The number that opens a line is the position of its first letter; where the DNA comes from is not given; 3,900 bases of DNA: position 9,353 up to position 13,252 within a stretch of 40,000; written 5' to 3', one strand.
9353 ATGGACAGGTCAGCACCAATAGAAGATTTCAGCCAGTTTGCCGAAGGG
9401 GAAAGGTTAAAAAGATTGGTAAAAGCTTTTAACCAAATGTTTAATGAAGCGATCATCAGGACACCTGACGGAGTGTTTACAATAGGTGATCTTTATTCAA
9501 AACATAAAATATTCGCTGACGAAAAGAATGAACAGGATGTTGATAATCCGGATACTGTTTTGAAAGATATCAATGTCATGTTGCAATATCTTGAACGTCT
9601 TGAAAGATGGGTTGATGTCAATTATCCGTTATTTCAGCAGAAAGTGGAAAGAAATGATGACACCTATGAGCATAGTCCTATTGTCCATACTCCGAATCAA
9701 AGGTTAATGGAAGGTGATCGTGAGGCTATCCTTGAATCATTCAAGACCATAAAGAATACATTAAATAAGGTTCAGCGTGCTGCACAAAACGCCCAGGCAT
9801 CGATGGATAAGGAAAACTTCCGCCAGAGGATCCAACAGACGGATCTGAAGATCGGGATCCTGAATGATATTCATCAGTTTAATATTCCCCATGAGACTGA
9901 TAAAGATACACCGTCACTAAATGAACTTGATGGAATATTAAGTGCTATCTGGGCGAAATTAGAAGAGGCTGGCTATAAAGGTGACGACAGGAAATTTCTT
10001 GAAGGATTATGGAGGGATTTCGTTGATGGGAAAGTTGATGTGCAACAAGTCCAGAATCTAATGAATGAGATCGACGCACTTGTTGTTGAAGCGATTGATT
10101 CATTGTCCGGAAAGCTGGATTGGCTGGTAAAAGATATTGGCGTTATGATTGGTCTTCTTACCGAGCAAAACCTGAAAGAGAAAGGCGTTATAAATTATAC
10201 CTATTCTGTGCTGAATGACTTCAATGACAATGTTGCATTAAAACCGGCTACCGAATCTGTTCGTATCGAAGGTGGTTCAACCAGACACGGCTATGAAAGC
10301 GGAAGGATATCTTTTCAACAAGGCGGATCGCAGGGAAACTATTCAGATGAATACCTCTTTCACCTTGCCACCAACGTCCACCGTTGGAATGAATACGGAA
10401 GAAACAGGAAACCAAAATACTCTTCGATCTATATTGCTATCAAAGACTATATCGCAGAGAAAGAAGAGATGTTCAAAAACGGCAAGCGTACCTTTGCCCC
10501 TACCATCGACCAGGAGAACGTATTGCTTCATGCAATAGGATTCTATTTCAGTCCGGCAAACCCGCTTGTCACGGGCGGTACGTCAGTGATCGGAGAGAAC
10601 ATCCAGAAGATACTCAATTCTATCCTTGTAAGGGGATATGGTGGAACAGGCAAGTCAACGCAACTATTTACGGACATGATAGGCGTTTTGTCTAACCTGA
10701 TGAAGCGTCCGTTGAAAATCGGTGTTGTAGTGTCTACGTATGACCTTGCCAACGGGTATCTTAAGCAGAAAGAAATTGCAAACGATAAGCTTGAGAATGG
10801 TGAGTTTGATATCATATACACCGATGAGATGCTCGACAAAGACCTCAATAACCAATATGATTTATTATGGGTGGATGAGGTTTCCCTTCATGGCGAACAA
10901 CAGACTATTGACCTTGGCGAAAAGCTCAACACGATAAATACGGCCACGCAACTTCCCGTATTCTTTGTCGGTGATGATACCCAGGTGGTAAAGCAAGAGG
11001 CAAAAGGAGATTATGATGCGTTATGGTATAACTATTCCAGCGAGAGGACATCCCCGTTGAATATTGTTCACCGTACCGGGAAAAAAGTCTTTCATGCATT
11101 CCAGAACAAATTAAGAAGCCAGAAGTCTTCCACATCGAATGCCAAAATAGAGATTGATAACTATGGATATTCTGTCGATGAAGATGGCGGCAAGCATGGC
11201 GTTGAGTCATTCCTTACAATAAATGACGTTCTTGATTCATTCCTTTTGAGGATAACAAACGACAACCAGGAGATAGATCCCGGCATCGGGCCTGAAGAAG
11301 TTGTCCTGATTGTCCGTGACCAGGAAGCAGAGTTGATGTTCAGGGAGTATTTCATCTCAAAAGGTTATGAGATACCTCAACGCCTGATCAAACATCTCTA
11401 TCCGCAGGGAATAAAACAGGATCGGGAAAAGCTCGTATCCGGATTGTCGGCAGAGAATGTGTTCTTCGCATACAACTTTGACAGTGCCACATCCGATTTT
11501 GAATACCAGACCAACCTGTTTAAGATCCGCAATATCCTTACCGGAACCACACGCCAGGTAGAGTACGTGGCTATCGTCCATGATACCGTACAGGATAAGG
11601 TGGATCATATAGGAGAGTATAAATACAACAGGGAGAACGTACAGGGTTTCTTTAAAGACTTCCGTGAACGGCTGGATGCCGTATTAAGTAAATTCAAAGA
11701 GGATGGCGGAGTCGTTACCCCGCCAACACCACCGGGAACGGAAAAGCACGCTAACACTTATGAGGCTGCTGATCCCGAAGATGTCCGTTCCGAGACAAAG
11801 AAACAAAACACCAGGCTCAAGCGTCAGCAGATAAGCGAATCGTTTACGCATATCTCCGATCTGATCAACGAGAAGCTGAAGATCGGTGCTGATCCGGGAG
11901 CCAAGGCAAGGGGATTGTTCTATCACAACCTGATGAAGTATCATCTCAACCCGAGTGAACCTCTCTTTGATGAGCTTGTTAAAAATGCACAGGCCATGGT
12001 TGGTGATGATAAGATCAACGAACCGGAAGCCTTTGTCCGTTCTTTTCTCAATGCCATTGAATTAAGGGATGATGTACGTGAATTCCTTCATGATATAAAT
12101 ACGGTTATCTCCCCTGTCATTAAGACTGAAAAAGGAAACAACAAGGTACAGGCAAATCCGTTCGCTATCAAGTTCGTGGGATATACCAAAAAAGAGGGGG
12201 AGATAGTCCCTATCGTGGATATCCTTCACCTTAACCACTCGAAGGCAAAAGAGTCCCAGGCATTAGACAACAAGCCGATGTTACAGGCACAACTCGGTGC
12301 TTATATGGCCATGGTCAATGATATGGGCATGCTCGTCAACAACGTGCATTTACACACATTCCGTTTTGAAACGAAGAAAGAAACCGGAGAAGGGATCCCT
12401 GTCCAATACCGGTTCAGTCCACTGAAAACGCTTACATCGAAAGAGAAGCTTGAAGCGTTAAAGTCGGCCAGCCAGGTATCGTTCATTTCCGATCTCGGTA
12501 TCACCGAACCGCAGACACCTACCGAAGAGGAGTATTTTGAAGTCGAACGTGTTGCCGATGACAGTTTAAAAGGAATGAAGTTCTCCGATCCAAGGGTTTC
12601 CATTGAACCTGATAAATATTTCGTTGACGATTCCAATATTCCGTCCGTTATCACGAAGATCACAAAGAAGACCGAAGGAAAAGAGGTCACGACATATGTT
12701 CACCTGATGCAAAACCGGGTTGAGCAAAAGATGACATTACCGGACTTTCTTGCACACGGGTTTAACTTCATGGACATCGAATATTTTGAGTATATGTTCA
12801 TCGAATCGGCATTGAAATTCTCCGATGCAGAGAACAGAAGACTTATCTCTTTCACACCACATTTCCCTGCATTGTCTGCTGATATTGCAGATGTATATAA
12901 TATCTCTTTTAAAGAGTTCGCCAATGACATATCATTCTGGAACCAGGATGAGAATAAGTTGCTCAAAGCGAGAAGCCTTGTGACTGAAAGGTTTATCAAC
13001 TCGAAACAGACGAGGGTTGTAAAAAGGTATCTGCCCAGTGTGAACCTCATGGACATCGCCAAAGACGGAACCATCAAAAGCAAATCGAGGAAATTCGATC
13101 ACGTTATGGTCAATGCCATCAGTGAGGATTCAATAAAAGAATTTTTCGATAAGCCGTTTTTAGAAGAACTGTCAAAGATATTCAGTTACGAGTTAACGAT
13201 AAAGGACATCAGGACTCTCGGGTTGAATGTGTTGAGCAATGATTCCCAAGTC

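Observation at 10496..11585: Complete SF1 helicase motif series embedded in the same polypeptide as the virion RNAP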

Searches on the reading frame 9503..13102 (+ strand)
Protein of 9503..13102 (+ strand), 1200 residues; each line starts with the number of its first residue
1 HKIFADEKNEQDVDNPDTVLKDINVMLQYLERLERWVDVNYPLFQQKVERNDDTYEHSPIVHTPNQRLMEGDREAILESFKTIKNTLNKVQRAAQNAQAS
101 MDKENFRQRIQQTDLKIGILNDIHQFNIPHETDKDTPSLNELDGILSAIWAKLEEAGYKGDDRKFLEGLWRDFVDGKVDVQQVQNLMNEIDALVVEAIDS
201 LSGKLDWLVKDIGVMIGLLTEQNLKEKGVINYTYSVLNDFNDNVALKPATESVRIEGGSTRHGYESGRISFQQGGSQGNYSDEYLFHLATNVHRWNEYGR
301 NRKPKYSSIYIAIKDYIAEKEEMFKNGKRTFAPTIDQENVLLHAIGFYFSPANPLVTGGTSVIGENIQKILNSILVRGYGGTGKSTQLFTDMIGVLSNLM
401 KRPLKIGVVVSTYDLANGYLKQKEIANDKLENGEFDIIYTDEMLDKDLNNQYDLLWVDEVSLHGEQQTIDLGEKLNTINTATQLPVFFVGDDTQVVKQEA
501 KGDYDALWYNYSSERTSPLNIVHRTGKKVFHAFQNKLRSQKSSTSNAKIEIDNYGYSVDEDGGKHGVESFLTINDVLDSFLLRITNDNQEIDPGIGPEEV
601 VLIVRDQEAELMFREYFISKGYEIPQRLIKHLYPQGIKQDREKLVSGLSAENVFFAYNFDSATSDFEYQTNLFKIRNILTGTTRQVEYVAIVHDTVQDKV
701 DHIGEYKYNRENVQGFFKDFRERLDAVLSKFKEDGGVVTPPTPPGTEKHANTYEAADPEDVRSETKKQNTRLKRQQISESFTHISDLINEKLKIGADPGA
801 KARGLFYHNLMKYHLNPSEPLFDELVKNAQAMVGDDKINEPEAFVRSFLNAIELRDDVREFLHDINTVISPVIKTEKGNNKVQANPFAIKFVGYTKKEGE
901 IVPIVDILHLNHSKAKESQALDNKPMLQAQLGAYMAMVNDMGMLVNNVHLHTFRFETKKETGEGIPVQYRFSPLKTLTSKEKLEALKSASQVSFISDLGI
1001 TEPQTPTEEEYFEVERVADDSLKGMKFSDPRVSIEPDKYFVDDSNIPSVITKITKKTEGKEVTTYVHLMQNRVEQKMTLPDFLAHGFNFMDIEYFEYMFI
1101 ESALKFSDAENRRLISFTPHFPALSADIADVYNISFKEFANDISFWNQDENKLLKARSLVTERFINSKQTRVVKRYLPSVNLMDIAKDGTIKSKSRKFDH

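Call 23: search_protein_representatives(protein=window:9503-13102:+)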
Query: 1200 residues. Proteins with E-value up to 0.001 (for the whole library): 6; up to 1e-10: 6; up to 1e-30: 2. The best 6 are listed.
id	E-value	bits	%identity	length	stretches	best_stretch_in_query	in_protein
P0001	2.0e-47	178.6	27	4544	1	11-1171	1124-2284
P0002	2.7e-38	148.3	27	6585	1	13-1194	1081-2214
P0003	1.8e-28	115.8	28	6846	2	119-659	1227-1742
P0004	7.9e-24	100.4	26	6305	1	10-1030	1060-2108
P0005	4.3e-23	98.0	25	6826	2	26-550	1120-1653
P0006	2.6e-14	68.9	32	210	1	234-404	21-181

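Call 52: find_encoding_contigs(protein=P0002, flank=10000, max_places=3)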
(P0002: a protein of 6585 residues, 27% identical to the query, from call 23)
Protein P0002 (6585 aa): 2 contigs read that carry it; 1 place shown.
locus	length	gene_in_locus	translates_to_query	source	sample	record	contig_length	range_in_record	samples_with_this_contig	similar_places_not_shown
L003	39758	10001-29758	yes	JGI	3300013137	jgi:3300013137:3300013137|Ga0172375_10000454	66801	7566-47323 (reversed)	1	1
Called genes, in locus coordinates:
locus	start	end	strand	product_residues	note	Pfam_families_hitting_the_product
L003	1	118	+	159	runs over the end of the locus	-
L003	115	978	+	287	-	PF01464:SLT (weak)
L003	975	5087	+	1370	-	PF25731:crAss_MUZ (weak)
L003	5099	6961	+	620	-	-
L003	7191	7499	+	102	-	-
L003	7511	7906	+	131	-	-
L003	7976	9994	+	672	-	-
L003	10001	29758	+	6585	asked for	-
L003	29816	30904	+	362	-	-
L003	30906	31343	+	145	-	-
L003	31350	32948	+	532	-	-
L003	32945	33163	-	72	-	-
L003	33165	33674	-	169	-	PF01844:HNH (weak)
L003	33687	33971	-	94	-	-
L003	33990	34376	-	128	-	-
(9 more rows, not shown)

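Call 54: find_encoding_contigs(protein=P0003, flank=10000, max_places=2)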
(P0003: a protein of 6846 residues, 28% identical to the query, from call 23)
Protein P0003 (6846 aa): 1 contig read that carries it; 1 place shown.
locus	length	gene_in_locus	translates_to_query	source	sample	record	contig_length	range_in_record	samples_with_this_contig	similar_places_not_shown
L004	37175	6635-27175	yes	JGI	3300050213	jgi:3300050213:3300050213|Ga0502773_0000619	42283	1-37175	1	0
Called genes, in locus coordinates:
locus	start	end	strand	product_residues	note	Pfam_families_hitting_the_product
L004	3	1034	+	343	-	?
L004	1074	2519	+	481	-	PF25731:crAss_MUZ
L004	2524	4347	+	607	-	-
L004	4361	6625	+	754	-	-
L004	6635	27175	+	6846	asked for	PF13245:AAA_19 (weak), PF13604:AAA_30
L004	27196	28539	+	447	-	-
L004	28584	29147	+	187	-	-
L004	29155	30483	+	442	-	-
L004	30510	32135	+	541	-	-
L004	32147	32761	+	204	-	-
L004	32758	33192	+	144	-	-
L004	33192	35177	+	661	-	-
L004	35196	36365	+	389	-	-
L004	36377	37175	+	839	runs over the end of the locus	PF13385:Laminin_G_3, PF07953:Toxin_R_bind_N (faint), PF13884:Peptidase_S74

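Call 55: find_encoding_contigs(protein=P0004, flank=10000, max_places=2)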
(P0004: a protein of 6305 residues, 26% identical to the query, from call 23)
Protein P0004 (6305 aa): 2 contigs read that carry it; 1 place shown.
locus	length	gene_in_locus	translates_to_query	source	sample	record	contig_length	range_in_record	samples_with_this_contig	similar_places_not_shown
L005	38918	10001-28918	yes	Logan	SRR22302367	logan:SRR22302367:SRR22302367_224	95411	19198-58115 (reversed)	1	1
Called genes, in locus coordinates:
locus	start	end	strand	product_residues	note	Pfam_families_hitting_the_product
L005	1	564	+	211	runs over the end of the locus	-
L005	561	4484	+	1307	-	PF25731:crAss_MUZ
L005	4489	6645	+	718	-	-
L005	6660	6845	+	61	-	-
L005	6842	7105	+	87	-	-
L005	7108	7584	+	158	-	PF00166:Cpn10 (faint)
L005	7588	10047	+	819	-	-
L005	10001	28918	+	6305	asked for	-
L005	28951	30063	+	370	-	-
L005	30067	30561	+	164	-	-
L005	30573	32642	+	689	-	-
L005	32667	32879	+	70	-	-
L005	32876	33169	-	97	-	-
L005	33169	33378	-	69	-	-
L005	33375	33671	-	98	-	-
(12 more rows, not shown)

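Call 56: find_encoding_contigs(protein=P0005, flank=10000, max_places=2)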
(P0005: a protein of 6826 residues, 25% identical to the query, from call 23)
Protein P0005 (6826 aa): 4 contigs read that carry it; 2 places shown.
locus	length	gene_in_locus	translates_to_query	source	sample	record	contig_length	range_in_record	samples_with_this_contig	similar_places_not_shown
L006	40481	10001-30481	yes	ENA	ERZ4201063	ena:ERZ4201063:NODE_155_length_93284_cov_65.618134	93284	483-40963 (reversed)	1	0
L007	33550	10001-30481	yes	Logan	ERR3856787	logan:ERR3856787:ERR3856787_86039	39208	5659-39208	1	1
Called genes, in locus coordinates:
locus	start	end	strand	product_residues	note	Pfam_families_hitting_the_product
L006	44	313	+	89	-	-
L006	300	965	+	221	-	PF24228:CrAss_Ring_1 (weak)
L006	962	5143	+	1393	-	-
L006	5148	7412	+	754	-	-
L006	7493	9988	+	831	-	-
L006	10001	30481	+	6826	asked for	-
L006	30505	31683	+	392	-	-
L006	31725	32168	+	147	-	-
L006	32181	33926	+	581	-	-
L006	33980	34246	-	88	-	-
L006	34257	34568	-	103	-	-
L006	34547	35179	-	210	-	-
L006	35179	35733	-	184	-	PF08299:Bac_DnaA_C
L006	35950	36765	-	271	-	PF26128:Gad2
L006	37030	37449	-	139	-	PF24741:AlkZ-rel (weak)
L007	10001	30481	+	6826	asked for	-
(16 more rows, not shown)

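Call 57: find_encoding_contigs(protein=P0001, flank=10000, max_places=2)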
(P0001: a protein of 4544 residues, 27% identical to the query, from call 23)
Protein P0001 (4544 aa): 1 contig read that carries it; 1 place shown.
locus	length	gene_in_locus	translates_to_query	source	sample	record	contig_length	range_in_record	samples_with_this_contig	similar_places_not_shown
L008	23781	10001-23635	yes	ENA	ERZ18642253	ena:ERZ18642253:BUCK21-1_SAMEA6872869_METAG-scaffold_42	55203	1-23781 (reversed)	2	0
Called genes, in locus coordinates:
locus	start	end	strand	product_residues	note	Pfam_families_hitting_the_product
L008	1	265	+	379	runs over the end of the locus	PF01464:SLT (weak)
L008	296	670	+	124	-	-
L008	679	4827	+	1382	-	-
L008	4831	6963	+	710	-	-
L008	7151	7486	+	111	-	-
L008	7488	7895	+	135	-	-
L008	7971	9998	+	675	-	-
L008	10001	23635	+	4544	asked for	-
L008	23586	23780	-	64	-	?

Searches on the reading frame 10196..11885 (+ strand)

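Call 3: search_protein_families(library=pfam, proteins=[window:10196-11885:+], max_evalue=1)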
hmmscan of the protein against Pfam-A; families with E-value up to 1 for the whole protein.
window:10196-11885:+ (563 aa): 5 families
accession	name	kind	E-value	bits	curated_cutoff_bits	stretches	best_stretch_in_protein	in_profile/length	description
PF13604.12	AAA_30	-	1.2e-05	25.5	27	1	144-312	22-174/191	AAA domain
PF05970.20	PIF1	-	0.099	12.7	25.9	1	131-187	13-69/223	PIF1-like helicase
PF03283.19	PAE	-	0.12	11.9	26.6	1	389-437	127-175/355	Pectinacetylesterase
PF25199.1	nSTAND_NTPase5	-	0.24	11.6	34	0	140-158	41-59/145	Novel STAND NTPase 5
PF13245.12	AAA_19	-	0.29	11.8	25.1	0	213-265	83-130/134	AAA domain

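Call 4: search_protein_families(library=phrogs, proteins=[window:10196-11885:+], max_evalue=0.01)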
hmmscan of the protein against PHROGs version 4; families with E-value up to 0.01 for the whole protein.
window:10196-11885:+ (563 aa): 1 family
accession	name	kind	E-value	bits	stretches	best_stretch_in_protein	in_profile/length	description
phrog_325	-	DNA, RNA and nucleotide metabolism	0.0013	18.1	0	217-307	572-657/986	Dda-like helicase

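Call 7: search_dna_similar(query=window:10196-11885:+, collection=phages, mode=protein, max_evalue=0.001, max_rows=30)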
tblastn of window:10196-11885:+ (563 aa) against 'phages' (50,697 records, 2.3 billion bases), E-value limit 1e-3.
No match.

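Call 9: find_homologous_proteins(query=window:10196-11885:+, max_evalue=0.001)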
Query window:10196-11885:+: 8000 candidates shared short words with the query, none scored E <= 0.001.

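Call 10: search_solved_structures(query=window:10196-11885:+, max_evalue=1, show_alignments=3)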
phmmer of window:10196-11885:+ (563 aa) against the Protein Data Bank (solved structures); distinct sequences matched with E-value up to 1: 0.

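Call 12: find_related_loci(query=window:10196-11885:+, collection=viral_contigs, flank=10000)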
Query window:10196-11885:+ (563 aa) in viral_contigs; peptide patterns used: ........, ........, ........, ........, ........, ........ (x = any residue, [..] = any of these).
23 stretches matched a pattern, but none encodes a relative of the query by tblastn (E <= 1e-3).
